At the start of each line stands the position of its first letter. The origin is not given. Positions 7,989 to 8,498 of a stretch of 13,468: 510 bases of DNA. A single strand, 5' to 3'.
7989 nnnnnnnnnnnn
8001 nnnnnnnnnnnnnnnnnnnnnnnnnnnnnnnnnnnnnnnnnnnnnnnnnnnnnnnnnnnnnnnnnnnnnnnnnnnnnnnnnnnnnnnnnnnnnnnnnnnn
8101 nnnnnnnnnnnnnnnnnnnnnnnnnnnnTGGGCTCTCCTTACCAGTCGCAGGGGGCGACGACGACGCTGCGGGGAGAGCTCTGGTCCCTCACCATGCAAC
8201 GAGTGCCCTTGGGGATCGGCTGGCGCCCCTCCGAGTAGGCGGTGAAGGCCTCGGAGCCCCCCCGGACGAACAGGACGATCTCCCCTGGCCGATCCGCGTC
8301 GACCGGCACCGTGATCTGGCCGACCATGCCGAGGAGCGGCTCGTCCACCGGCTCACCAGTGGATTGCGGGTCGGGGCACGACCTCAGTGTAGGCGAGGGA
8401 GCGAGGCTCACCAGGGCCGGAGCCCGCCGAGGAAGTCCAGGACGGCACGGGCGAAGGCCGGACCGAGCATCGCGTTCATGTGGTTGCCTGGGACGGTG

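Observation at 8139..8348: Miniature NfeD-like OB-fold ORF with no membrane domain, hidden at the 3' end of a spurious 709-aa ORF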

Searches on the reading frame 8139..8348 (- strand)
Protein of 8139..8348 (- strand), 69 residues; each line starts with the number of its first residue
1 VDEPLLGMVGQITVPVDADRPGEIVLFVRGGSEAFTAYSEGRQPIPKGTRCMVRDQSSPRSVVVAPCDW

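Call 4: search_protein_families(library=pfam, proteins=[window:8139-8348:-], max_evalue=1)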
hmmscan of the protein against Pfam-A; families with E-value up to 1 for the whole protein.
window:8139-8348:- (69 aa): 1 family
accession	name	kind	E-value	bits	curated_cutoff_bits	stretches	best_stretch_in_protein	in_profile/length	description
PF01957.25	NfeD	-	0.0013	19.3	29.1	1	5-55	4-47/57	NfeD-like C-terminal, partner-binding domain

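Call 5: search_protein_families(library=ncbifam, proteins=[window:8139-8348:-], max_evalue=1)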
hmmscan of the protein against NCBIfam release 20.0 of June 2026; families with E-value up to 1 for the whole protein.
window:8139-8348:- (69 aa): 0 families

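Call 6: find_homologous_proteins(query=window:8139-8348:-, max_evalue=0.001)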
Query window:8139-8348:- (69 aa): 1 proteins with E <= 0.001 among 1 candidates.
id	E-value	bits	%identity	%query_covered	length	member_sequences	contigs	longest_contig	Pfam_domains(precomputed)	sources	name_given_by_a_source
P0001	1.6e-39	150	100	100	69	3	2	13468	-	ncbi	ncbi:MAG: hypothetical protein ACRDZQ_02205 [Acidimicrobiales bacterium]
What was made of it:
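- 8139..8348 (-): Gene for a 69-aa stand-alone NfeD-type OB-fold protein (GTG start 8348, TAA stop 8141-8139). Identical to the NCBI 69-aa hypothetical protein (call 6).
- Checked: (i) The gene is not missed here: NCBI annotates it as the 69-aa hypothetical protein ACRDZQ_02205 in an Acidimicrobiales MAG (call 6).
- Tried and rejected: The first word-indexed homologue search with the 69-aa peptide returned only the protein itself (call 6).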

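Call 15: search_protein_representatives(protein=window:8139-8348:-)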
Query: 69 residues. Proteins with E-value up to 0.001 (for the whole library): 97; up to 1e-10: 5; up to 1e-30: 0. The best 97 are listed.
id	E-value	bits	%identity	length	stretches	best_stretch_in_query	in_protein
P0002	1.0e-13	66.9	48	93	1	2-67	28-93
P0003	2.4e-11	59.4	58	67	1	2-67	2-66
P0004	7.5e-11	57.8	-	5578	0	-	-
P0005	9.2e-11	57.6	45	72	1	3-67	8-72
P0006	1.0e-10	57.4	48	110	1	3-65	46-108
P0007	1.1e-10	57.4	55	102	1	2-67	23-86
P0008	1.3e-10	57.1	49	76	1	2-66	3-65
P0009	1.3e-09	53.9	52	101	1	3-67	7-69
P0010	1.5e-09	53.7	50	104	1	3-66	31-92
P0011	2.9e-09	52.8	46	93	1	1-67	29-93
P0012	3.2e-09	52.7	53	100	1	3-66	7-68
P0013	4.0e-09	52.4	48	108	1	4-67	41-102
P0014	5.0e-09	52.1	44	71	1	5-67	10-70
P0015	1.5e-08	50.5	46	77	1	2-66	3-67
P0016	2.8e-08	49.7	48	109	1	2-63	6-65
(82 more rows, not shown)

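Call 18: search_protein_families(library=pfam, alignment_id=A1, max_evalue=0.01)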
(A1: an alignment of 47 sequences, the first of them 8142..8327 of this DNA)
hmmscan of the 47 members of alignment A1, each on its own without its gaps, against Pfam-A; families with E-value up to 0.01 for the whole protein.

A. member 1, window:8142-8327:- (62 aa): 1 family
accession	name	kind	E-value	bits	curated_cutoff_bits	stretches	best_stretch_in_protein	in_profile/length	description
PF01957.25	NfeD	-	0.0088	16.7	29.1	1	1-48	4-47/57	NfeD-like C-terminal, partner-binding domain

B. families by the number of members that match (of 47 scanned): 2 families
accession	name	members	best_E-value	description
PF01957.25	NfeD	19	6.2e-05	NfeD-like C-terminal, partner-binding domain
PF17847.7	GlcV_C_terminal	1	0.0018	Glucose ABC transporter C-terminal domain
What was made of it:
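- On NfeD family (Pfam PF01957): Of 47 family members, 19 match at E<0.01, best 6.2e-5 (call 18).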

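Call 19: search_solved_structures(query=A1, max_evalue=10, show_alignments=3)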
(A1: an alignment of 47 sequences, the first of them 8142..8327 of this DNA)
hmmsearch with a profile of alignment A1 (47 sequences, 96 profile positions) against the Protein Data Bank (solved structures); distinct sequences matched with E-value up to 10: 4.
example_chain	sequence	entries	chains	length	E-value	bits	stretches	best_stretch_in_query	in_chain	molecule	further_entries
2k14_A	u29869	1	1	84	7.4e-09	38.4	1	15-72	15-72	YuaF protein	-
3wwv_A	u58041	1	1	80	0.00051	22.9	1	15-87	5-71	Stomatin operon partner protein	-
2k5h_A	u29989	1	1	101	0.019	17.8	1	13-80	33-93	Conserved protein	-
2exd_A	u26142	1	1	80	0.17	14.9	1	19-73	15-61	nfeD short homolog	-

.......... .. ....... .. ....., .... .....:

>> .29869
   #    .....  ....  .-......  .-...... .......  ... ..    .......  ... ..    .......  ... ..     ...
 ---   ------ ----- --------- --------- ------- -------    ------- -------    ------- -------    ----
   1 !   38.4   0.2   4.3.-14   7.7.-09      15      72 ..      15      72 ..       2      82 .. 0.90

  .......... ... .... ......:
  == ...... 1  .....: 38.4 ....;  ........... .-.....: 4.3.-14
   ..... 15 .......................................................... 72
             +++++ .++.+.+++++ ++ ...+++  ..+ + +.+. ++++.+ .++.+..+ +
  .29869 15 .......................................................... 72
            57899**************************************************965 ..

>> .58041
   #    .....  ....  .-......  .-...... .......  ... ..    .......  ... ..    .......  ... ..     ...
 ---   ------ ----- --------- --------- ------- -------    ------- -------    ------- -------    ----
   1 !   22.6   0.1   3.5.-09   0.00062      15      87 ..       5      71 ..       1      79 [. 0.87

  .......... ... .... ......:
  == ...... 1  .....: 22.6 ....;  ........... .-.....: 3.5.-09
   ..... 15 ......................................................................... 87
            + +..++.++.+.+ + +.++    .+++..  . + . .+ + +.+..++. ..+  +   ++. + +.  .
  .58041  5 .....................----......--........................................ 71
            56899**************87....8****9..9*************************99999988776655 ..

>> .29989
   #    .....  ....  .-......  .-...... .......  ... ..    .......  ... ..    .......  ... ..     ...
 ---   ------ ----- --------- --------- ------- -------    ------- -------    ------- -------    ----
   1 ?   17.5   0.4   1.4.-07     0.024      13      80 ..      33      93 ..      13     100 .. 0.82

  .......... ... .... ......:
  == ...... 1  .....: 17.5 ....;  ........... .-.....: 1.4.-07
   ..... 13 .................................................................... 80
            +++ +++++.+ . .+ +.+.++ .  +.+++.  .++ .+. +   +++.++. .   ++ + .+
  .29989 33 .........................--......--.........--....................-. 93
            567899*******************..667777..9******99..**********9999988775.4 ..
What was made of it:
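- On NfeD2 (YuaF/YqiJ) subfamily, the flotillin-associated type: E is 7.4e-9 for YuaF, against 5e-4 for PH1510-C and 0.17 for PH0471 (call 19).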

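Call 26: find_homologous_proteins(query=A1, max_evalue=0.001)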
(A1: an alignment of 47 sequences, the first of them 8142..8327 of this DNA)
Query A1 (47 sequences) (62 aa, profile of the alignment): 324 proteins with E <= 0.001 among 4554 candidates; the best 120 are listed.
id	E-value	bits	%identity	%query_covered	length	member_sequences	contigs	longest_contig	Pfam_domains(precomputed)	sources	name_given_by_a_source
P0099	2.7e-24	102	46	94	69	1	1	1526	-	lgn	-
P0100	3.3e-24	102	41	90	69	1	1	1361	-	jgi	jgi:hypothetical protein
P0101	3.5e-24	102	46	94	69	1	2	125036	-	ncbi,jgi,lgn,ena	-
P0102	6.2e-24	101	49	92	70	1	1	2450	-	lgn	-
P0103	7.0e-24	101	53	94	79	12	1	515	-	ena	-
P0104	7.3e-24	101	52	94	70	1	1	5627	-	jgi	jgi:hypothetical protein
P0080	8.8e-24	101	34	95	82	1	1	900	-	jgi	jgi:hypothetical protein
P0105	9.6e-24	101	57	94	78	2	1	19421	-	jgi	jgi:hypothetical protein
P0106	1.0e-23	101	45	90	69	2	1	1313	-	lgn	-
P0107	1.2e-23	100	54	84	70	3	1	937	-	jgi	jgi:hypothetical protein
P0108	1.3e-23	100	55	94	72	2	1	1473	-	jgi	jgi:hypothetical protein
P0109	1.3e-23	100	55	94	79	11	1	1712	-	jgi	jgi:hypothetical protein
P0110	1.4e-23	100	51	92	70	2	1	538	-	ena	-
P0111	1.4e-23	100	41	90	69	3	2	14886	-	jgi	-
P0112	1.4e-23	100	50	94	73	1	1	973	-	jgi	-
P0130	4.9e-23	98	50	97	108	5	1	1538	-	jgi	jgi:membrane-bound ClpP family serine protease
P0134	5.6e-23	98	41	94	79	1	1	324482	-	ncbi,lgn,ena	-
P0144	2.3e-22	96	46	98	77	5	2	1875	PF01957.26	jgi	jgi:hypothetical protein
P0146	2.5e-22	96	39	95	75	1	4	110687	-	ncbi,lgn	ncbi:MAG: hypothetical protein ACR2GX_03970 [Candidatus Dormibacteria bacterium]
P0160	4.4e-22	95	45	100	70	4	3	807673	-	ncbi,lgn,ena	-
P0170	7.1e-22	95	55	90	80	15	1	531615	-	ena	-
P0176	8.7e-22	94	50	94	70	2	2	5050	PF01957.26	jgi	jgi:membrane protein implicated in regulation of membrane protease activity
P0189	1.2e-21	94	52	90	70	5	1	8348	-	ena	-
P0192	1.5e-21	94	52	94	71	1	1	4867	PF01957.26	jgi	jgi:membrane protein implicated in regulation of membrane protease activity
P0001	2.4e-21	93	100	100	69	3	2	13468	-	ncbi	ncbi:MAG: hypothetical protein ACRDZQ_02205 [Acidimicrobiales bacterium]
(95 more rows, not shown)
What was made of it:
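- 8139..8348 (-): The family has 97 clusters at 50% identity and 324 at 90% identity (calls 15, 26).
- On NfeD family (Pfam PF01957): A few homologues carry a precomputed PF01957 hit (call 26).
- On Long NfeD (STOPP) with a ClpP-type protease: Some IMG names such as 'membrane-bound ClpP family serine protease' for 70-aa homologues are automatic carry-overs (call 26).
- Homologues are found across phyla (calls 15, 26).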

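Call 29: find_encoding_contigs(protein=P0160, flank=6000, max_places=3)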
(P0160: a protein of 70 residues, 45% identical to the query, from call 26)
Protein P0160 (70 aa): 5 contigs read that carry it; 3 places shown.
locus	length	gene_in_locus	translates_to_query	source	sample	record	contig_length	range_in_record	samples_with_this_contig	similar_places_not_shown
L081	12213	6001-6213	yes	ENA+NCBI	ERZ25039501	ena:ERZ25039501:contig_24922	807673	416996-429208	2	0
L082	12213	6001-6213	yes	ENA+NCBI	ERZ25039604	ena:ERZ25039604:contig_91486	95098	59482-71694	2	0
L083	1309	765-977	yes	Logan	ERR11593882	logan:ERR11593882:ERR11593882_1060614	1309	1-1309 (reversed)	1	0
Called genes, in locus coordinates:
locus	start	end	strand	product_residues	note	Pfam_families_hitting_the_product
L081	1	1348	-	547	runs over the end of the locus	PF00501:AMP-binding, PF13193:AMP-binding_C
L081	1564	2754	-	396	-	PF00108:Thiolase_N, PF02803:Thiolase_C (weak), PF22691:Thiolase_C_1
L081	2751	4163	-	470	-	PF01796:OB_ChsH2_C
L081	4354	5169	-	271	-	-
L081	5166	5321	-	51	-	PF04545:Sigma70_r4 (weak), PF08281:Sigma70_r4_2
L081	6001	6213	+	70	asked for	-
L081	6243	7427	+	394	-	PF01145:Band_7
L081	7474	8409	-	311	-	PF01370:Epimerase, PF04321:RmlD_sub_bind (weak), PF16363:GDP_Man_Dehyd (weak), PF07993:NAD_binding_4 (faint)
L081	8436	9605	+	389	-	PF06742:DUF1214 (faint)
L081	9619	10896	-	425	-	PF00685:Sulfotransfer_1 (faint), PF13469:Sulfotransfer_3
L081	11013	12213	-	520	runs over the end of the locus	PF13487:HD_5 (weak), PF01966:HD, PF13487:HD_5, PF00196:GerE, PF08281:Sigma70_r4_2 (weak)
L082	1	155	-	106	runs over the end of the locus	PF13193:AMP-binding_C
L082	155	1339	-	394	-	PF00501:AMP-binding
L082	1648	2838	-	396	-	PF00108:Thiolase_N, PF02803:Thiolase_C (weak), PF22691:Thiolase_C_1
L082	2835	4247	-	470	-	PF01796:OB_ChsH2_C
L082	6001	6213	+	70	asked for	-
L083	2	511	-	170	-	?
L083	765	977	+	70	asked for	-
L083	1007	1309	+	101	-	?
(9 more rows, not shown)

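Call 34: predict_structure(alignment_id=A2)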
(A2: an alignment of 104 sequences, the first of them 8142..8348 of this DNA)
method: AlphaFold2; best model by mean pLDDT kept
length: 69 residues; sequences in the alignment: 104
mean_pLDDT: 94.3   pTM: 0.82
mean pLDDT of the five models: 94.3, 93.6, 93.5, 93.4, 92.9
residues with pLDDT >= 90: 60; 70-90: 7; 50-70: 2; < 50: 0
segments of 3 or more residues with pLDDT < 50: none
pLDDT, mean of each block of 10 residues (from residue 1): 86 96 95 96 96 96 95
secondary structure, 60 per line:
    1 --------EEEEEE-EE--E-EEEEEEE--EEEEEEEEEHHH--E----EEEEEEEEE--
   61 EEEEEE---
elements in order: E9-14 E22-28 E31-39 E50-58 E61-66
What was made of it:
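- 8151..8324 (-): Five-stranded beta-barrel core (residues 9-66; strands 9-14, 22-28, 31-39, 50-58, 61-66). AlphaFold2 pLDDT 94.3 (call 34).
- On NfeD family (Pfam PF01957, NfeD-like C-terminal partner-binding domain): AlphaFold2 pLDDT 94.3 with five strands (call 34).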

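Call 36: fold_search(model_id=the predicted structure, library=pdb)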
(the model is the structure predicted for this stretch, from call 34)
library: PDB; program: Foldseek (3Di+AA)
matches with E <= 10: 758; with E <= 0.001: 2
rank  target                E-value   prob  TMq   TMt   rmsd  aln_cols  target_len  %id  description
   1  2k14_MODEL_1_A        1.3e-04  1.00  0.78  0.65   2.1        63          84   30  Solution structure of the soluble domain of the NfeD protein YuaF from Bacillus subtilis (released 2008-08-26)
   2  3wwv                  2.7e-04  1.00  0.78  0.84   2.3        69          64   23  C-terminal domain of stomatin operon partner protein 1510-C from Pyrococcus horikoshii (released 2014-10-01)
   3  3cp0                  2.2e-03  1.00  0.71  0.78   1.8        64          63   22  Crystal structure of the soluble domain of membrane protein implicated in regulation of membrane protease activity from  (released 2008-04-15)
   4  2k5h_MODEL_1_A        3.6e-03  1.00  0.71  0.50   2.4        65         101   20  Solution NMR structure of protein encoded by MTH693 from Methanobacterium thermoautotrophicum: Northeast Struc (released 2008-08-19)
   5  2exd_MODEL_1_A        5.1e-03  1.00  0.62  0.59   3.4        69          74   25  The solution structure of the C-terminal domain of a nfeD homolog from Pyrococcus horikoshii (released 2006-12-12)
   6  6t00                  9.8e-02  0.96  0.53  0.55   4.1        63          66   16  Crystal structure of Cold Shock Protein B (CSP-B) containing 4-F-Phe modified residues (released 2020-02-26)
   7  4gop_B                9.8e-02  0.66  0.38  0.25   6.1        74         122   11  Structure and Conformational Change of a Replication Protein A Heterotrimer Bound to ssDNA (released 2012-11-28)
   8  9hvd_K                1.0e-01  0.89  0.46  0.23   5.2        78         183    9  Native human P-eIF2-eIF2B complex (released 2025-11-19)
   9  3i2z_B                1.1e-01  0.99  0.58  0.59   3.6        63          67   14  Structure of cold shock protein E from Salmonella typhimurium (released 2009-12-22)
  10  2l15_MODEL_1_A        1.1e-01  0.98  0.57  0.57   3.8        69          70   17  Solution Structure of Cold Shock Protein CspA Using Combined NMR and CS-Rosetta method (released 2010-09-15)
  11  7ljf_D                1.1e-01  0.84  0.44  0.29   5.0        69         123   10  Cryo-EM structure of the Mpa hexamer in the presence of ATP and the Pup-FabD substrate (released 2021-05-05)
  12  3i2z_A                1.2e-01  1.00  0.68  0.67   3.5        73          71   14  Structure of cold shock protein E from Salmonella typhimurium (released 2009-12-22)
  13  2eqs_MODEL_1_A        1.2e-01  0.90  0.49  0.38   4.2        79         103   15  Solution structure of the S1 RNA binding domain of human ATP-dependent RNA helicase DHX8 (released 2007-10-02)
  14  3au7                  2.0e-01  0.75  0.45  0.12   4.6        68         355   18  Crystal structure of the ZRD-deleted mutant of TiaS in complex with agmatine (released 2011-10-19)
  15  5gvd_A                2.0e-01  0.51  0.41  0.23   5.2        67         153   21  Human TDRD3 DUF1767-OB domains (released 2017-06-14)
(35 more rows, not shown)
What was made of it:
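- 8151..8324 (-): The Foldseek top five are all NfeD C-domains (call 36).
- On NfeD family (Pfam PF01957, NfeD-like C-terminal partner-binding domain): Foldseek PDB ranks 1-5 are all NfeD C-domains: 2k14, 3wwv, 3cp0, 2k5h and 2exd, TM 0.62-0.78 (call 36).
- Cold-shock proteins and S1/RPA OB-folds appear further down the fold-search list (ranks 6-13, E about 0.1, TM 0.4-0.68; call 36).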

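Call 37: list_cluster_members(proteins=[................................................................, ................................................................, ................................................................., P0144, P0176, P0130])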
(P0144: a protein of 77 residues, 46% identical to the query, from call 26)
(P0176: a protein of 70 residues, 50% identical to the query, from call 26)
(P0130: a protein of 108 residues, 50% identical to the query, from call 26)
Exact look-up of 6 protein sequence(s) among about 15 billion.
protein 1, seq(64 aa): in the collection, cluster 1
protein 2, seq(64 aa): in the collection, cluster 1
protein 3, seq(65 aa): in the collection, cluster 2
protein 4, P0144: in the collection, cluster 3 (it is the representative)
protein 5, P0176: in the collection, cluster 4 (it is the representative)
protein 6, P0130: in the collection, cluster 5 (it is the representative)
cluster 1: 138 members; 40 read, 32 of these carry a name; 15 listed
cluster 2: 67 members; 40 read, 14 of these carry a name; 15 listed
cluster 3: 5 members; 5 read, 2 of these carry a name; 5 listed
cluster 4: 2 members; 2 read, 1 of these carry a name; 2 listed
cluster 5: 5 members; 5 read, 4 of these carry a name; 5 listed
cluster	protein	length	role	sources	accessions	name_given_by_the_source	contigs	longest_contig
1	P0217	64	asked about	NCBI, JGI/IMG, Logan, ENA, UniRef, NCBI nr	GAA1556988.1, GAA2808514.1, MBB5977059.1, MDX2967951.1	hypothetical protein AB0E63_13570 [Kribbella sp. NPDC026596] | hypothetical protein | Membrane protein implicated in regulation of membrane protease activity n=2 Tax=Kribbella ...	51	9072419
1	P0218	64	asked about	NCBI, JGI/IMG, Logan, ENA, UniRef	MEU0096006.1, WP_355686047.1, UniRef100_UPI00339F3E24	hypothetical protein [Kribbella sp. NPDC006257] | hypothetical protein | hypothetical protein n=1 Tax=Kribbella sp. NPDC006257 TaxID=3156738 RepID=UPI00339F3E24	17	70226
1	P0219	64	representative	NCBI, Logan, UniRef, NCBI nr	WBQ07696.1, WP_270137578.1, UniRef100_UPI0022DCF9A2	hypothetical protein [Kribbella sp. CA-293567] | hypothetical protein n=1 Tax=Kribbella sp. CA-293567 TaxID=3002436 RepID=UPI0022DCF9A2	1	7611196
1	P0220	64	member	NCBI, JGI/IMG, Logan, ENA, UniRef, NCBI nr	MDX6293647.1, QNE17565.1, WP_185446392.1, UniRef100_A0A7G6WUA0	hypothetical protein F1D05_06155 [Kribbella qitaiheensis] | hypothetical protein | Uncharacterized protein n=1 Tax=Kribbella qitaiheensis TaxID=1544730 ...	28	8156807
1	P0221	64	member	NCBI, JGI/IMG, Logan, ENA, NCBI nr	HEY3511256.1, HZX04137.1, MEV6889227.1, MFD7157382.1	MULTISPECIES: hypothetical protein [Kribbella] | membrane protein implicated in regulation of membrane protease activity | hypothetical protein [Kribbella sp.]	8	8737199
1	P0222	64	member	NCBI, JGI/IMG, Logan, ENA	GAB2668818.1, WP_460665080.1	hypothetical protein [Kribbella swartbergensis] | membrane protein implicated in regulation of membrane protease activity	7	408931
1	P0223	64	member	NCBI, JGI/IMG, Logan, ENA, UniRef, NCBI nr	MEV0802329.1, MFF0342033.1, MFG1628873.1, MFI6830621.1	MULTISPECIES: hypothetical protein [unclassified Kribbella] | membrane protein implicated in regulation of membrane protease activity | hypothetical protein n=1 Tax=unclassified Kribbella TaxID=2644121 RepID=UPI0033FB57B5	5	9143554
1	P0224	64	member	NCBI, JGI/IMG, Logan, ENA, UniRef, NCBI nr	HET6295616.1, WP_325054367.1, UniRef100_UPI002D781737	MAG TPA: hypothetical protein VFG33_19665 [Kribbella sp.] | hypothetical protein n=1 Tax=Kribbella sp. TaxID=1871183 RepID=UPI002D781737 | hypothetical protein [Kribbella sp.]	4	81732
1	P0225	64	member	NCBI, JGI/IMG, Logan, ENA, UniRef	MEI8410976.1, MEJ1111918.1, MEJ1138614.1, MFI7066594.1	hypothetical protein ACWCOV_35520 [Kribbella sp. NPDC002412] | hypothetical protein n=1 Tax=unclassified Kribbella TaxID=2644121 RepID=UPI003019FD3C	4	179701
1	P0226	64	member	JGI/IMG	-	hypothetical protein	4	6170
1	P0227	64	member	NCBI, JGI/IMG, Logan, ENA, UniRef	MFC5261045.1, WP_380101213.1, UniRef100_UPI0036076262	hypothetical protein ACFPJ1_02890 [Kribbella qitaiheensis] | hypothetical protein | hypothetical protein n=1 Tax=Kribbella qitaiheensis TaxID=1544730 RepID=UPI0036076262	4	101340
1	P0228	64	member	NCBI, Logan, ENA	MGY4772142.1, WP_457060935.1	hypothetical protein ACXC9Q_35000 [Kribbella sp. CWNU-51]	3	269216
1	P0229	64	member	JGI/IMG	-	hypothetical protein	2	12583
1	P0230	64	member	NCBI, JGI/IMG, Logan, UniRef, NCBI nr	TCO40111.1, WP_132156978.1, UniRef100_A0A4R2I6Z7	hypothetical protein EV646_11825 [Kribbella antiqua] | membrane protein implicated in regulation of membrane protease activity | Uncharacterized protein n=1 Tax=Kribbella antiqua TaxID=2512217 RepID=A0A4R2I6Z7_9ACTN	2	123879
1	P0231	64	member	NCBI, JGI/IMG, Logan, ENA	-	hypothetical protein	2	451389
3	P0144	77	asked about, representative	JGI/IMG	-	hypothetical protein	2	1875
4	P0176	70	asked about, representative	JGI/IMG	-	membrane protein implicated in regulation of membrane protease activity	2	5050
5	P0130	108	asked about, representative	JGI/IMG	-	membrane-bound ClpP family serine protease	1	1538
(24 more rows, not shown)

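Call 42: find_encoding_contigs(protein=P0146, flank=4000, max_places=1)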
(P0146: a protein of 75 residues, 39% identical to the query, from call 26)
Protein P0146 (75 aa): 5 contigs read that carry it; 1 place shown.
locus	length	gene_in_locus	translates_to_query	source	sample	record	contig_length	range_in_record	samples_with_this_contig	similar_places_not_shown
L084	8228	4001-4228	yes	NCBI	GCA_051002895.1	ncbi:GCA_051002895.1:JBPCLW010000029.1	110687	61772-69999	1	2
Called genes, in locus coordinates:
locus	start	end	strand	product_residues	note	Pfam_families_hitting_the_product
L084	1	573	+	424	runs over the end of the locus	PF03200:Glyco_hydro_63 (faint), PF22422:MGH1-like_GH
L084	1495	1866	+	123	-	PF02537:CRCB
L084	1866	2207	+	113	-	PF02641:DUF190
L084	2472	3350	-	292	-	PF02585:PIG-L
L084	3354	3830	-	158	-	PF00160:Pro_isomerase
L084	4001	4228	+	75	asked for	-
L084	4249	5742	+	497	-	PF01145:Band_7, PF15975:Flot (weak)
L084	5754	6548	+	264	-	PF04012:PspA_IM30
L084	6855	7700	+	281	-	-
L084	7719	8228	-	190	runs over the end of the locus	-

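Call 43: find_encoding_contigs(protein=P0101, flank=4000, max_places=1)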
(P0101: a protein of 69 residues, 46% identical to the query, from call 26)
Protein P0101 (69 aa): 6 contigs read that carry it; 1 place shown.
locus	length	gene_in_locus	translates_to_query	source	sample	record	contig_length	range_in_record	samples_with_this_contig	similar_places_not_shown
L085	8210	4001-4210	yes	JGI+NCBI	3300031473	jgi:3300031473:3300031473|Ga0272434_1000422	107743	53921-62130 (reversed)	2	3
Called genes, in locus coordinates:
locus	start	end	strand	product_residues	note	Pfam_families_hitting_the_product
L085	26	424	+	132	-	-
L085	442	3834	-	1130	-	PF02811:PHP, PF07733:DNA_pol3_alpha, PF17657:DNA_pol3_finger, PF14579:HHH_6, PF01336:tRNA_anti-codon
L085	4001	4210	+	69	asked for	-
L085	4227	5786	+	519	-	PF01145:Band_7, PF15975:Flot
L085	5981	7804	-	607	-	PF00817:IMS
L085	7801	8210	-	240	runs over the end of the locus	PF27531:MT3502_N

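Call 44: find_encoding_contigs(protein=P0170, flank=4000, max_places=1)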
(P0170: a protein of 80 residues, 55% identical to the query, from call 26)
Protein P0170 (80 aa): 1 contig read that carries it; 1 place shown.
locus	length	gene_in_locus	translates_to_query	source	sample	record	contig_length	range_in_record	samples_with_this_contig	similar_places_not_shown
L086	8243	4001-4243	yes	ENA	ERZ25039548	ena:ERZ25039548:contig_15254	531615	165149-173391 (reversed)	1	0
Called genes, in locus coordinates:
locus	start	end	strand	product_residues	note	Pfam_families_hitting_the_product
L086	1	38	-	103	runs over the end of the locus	-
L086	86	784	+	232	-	PF02770:Acyl-CoA_dh_M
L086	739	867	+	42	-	-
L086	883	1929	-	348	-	PF03435:Sacchrp_dh_NADP, PF13460:NAD_binding_10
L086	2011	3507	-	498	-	PF00070:Pyr_redox (faint), PF01266:DAO (faint), PF01494:FAD_binding_3, PF03486:HI0933_like (faint), PF07992:Pyr_redox_2 (faint), PF21274:Rng_hyd_C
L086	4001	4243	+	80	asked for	-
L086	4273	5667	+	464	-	PF01145:Band_7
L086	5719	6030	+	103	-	PF06262:Zincin_1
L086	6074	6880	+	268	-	PF13714:PEP_mutase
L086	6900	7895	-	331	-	PF00296:Bac_luciferase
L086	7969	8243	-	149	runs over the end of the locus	PF00296:Bac_luciferase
